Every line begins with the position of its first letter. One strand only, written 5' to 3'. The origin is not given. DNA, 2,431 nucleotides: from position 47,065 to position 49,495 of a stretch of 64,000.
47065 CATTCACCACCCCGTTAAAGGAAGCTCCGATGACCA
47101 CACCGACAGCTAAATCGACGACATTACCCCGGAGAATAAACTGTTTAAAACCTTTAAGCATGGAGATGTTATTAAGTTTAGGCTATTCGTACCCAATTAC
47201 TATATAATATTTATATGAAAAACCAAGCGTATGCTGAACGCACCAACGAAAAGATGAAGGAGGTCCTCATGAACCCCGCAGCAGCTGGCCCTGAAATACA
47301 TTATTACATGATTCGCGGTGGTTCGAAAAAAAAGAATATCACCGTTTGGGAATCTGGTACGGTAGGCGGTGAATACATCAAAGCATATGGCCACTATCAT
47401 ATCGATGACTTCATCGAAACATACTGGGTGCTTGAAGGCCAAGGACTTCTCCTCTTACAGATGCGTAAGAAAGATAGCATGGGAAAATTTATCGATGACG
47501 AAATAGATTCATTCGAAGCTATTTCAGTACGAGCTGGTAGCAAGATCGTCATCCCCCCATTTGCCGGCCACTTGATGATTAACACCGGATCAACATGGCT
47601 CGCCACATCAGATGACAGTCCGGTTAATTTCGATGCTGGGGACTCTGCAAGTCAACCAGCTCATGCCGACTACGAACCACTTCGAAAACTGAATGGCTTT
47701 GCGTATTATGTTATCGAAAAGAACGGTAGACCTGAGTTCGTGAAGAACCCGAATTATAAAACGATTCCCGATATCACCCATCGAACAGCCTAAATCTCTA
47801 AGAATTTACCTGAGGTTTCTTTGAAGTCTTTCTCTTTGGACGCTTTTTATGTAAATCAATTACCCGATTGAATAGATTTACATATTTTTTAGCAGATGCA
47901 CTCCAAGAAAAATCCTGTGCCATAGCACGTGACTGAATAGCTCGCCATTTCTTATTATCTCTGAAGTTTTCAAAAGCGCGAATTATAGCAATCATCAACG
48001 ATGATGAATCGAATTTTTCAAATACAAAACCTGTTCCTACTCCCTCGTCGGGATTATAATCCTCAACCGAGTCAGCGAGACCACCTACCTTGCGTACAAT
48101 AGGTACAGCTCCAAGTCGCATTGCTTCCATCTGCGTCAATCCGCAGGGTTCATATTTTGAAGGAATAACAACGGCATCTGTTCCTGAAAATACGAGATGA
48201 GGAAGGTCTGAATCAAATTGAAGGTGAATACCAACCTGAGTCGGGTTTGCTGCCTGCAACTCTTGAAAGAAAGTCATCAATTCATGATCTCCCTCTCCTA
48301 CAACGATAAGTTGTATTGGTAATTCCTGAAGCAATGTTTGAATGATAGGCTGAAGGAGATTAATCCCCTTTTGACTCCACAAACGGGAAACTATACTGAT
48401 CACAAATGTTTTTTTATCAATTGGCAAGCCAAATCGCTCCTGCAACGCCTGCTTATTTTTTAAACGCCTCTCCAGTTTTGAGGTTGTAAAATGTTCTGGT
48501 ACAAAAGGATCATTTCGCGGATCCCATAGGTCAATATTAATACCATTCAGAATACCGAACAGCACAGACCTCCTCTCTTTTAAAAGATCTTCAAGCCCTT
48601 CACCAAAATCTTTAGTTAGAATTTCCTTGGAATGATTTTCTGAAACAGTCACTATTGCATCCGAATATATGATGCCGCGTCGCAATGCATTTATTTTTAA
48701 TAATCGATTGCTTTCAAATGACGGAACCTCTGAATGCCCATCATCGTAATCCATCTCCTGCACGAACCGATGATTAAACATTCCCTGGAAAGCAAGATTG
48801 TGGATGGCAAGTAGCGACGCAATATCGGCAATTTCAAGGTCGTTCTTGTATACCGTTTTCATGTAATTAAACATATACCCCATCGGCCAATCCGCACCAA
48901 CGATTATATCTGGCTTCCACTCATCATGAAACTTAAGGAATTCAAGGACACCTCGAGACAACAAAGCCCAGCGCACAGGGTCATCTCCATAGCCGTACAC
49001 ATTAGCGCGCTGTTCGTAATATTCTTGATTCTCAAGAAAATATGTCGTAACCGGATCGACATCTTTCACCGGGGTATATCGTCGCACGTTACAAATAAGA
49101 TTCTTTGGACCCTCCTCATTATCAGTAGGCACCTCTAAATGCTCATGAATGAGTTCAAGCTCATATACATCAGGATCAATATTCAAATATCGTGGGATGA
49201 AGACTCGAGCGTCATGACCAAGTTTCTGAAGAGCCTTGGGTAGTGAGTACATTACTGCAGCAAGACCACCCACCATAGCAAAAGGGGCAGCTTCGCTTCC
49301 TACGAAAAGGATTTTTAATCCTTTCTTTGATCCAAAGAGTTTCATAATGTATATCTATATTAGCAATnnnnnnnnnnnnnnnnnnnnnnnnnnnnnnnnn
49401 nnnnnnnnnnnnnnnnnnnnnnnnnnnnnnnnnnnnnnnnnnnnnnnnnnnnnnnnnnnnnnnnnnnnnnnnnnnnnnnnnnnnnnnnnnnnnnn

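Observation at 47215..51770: Glycogen module with a fused PMM-like HAD mutase and alpha-glucan phosphorylase, plus cupin-type PGI and GlgA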

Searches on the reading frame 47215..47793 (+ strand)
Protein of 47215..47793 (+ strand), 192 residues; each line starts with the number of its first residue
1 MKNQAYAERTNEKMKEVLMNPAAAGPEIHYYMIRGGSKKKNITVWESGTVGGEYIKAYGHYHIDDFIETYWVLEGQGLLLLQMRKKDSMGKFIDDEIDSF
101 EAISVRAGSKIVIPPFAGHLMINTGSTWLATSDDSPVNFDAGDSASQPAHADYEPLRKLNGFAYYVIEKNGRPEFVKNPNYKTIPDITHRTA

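Call 3: search_protein_families(library=pfam, proteins=[window:47215-47793:+], max_evalue=0.01)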
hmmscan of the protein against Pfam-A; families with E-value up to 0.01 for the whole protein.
window:47215-47793:+ (192 aa): 2 families
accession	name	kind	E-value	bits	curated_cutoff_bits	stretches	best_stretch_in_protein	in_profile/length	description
PF06560.17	GPI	-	7.5e-19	68.1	20.7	1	39-172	51-171/182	Glucose-6-phosphate isomerase (GPI)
PF07883.17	Cupin_2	-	0.0042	17.2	27.2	0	103-127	38-62/70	Cupin domain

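Call 4: search_protein_families(library=ncbifam, proteins=[window:47215-47793:+], max_evalue=0.01)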
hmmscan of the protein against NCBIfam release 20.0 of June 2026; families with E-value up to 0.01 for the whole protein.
window:47215-47793:+ (192 aa): 0 families

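Call 31: search_solved_structures(query=window:47215-47793:+, max_evalue=0.01, show_alignments=2)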
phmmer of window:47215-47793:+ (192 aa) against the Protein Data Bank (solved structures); distinct sequences matched with E-value up to 0.01: 9.
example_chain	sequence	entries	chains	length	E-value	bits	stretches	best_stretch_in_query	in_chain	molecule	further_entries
1j3p_A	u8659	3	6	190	1.4e-07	34.7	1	42-182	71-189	Phosphoglucose Isomerase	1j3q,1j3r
1qxj_A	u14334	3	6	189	7.8e-07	32.2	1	42-182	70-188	Glucose-6-phosphate isomerase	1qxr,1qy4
1x7n_A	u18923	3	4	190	8e-07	32.2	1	42-182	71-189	Glucose-6-phosphate isomerase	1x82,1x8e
2gc0_A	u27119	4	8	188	3.7e-06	30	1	42-180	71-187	Glucose-6-phosphate isomerase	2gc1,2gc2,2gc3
4lum_A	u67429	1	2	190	1.1e-05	28.5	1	42-182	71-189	Glucose-6-phosphate isomerase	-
4luk_A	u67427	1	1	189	2.5e-05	27.3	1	42-182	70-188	Glucose-6-phosphate isomerase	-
4lul_A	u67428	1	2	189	2.5e-05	27.3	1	42-182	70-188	Glucose-6-phosphate isomerase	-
4lta_A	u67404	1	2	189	2.9e-05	27.1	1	42-182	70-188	Glucose-6-phosphate isomerase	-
3sxw_A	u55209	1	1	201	0.0026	20.7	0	45-183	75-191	Glucose-6-phosphate isomerase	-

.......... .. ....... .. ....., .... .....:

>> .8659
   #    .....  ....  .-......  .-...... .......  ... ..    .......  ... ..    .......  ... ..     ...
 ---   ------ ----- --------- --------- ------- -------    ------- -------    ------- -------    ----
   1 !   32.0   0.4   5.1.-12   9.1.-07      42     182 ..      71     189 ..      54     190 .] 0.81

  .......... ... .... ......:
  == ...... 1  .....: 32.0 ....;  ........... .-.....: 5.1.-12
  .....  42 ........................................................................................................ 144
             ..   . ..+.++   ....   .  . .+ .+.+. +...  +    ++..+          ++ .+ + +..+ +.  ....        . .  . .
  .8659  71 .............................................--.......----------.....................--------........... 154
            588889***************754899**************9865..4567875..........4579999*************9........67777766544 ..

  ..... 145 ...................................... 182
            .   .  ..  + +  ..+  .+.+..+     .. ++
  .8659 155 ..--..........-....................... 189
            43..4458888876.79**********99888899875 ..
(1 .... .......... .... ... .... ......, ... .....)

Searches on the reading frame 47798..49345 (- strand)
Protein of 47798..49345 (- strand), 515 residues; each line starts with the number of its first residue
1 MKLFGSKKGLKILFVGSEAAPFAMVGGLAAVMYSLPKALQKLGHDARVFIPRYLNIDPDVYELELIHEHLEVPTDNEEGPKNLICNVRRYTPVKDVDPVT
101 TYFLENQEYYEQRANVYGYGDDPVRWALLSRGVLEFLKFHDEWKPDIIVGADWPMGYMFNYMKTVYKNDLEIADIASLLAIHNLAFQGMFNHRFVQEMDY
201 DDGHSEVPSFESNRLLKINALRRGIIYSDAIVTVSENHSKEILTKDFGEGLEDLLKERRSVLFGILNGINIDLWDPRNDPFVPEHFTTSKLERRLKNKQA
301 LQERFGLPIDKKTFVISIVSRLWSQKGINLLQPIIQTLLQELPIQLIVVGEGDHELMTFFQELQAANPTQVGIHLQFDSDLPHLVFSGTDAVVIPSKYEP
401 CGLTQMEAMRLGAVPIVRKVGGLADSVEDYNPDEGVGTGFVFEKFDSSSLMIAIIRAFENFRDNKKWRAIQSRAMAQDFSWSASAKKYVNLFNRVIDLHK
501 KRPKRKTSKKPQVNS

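Call 3: search_protein_families(library=pfam, proteins=[window:47798-49345:-], max_evalue=0.01)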
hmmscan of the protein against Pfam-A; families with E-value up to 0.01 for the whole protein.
window:47798-49345:- (515 aa): 6 families
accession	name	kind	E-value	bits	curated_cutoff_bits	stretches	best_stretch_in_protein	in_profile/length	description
PF08323.17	Glyco_transf_5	-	1.9e-61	208.3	22.7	1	11-257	1-239/239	Starch synthase catalytic domain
PF00534.26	Glycos_transf_1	-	2.2e-21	76.6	26.4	1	303-468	5-166/172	Glycosyl transferases group 1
PF13692.12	Glyco_trans_1_4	-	1.2e-13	52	27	1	315-460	3-142/142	Glycosyl transferases group 1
PF20706.3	GT4-conflict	-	6.3e-06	25.8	26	1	312-487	196-384/385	Family 4 Glycosyltransferase in conflict systems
PF13579.12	Glyco_trans_4_4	-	0.00023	22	29.7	1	26-156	1-83/158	Glycosyl transferase 4-like domain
PF13439.12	Glyco_transf_4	-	0.00033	21.2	28.5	0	25-82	1-56/170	Glycosyltransferase Family 4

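Call 4: search_protein_families(library=ncbifam, proteins=[window:47798-49345:-], max_evalue=0.01)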
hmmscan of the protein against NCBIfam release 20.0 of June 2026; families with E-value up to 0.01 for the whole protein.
window:47798-49345:- (515 aa): 27 families (the best 25 are shown)
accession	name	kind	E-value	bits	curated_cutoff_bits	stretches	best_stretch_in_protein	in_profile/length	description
TIGR02095.1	glgA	subfamily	2.2e-141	471.8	328.45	1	11-494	2-476/477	glycogen/starch synthase, ADP-glucose type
NF001898.0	PRK00654.1-1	equivalog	1.7e-134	449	603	1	10-496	1-476/477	glycogen synthase GlgA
NF001899.0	PRK00654.1-2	equivalog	4.1e-120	401.4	459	1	11-496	2-476/478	glycogen synthase GlgA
NF001900.0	PRK00654.1-3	equivalog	6e-120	400.9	509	1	11-511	2-470/481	glycogen synthase GlgA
NF001903.0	PRK00654.2-2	equivalog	5.2e-117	391.4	616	1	10-495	1-478/482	glycogen synthase GlgA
NF001905.0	PRK00654.2-4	subfamily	2.6e-99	333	560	1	10-495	1-486/489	glycogen synthase GlgA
NF010699.0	PRK14099.1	equivalog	9.2e-99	331.1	762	1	9-497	3-481/485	glycogen synthase GlgA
NF001901.0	PRK00654.1-5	equivalog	2.3e-92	310.1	649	1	9-501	23-497/502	glycogen synthase GlgA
NF010698.0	PRK14098.1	equivalog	1.7e-86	290.9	754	1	6-496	2-487/489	starch synthase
NF001906.0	PRK00654.2-5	equivalog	1.9e-86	290.9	870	1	8-496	4-484/485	glycogen synthase GlgA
NF001902.0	PRK00654.2-1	equivalog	9.1e-83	278.4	845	1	12-495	3-489/492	glycogen synthase GlgA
NF001904.0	PRK00654.2-3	equivalog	1.3e-56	192.2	577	1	10-495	1-474/475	glycogen synthase GlgA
TIGR03088.1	stp2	hypoth_equivalog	2.4e-12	46.6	409.05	1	311-495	192-373/374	TIGR03088 family PEP-CTERM/XrtA system glycosyltransferase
TIGR03999.1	thiol_BshA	equivalog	3.2e-12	46.1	273.7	1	296-496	184-374/375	N-acetyl-alpha-D-glucosaminyl L-malate synthase BshA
NF038295.1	EPS_HpsP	equivalog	2.3e-11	43.3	550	1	293-495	189-387/388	hormogonium polysaccharide biosynthesis glycosyltransferase HpsP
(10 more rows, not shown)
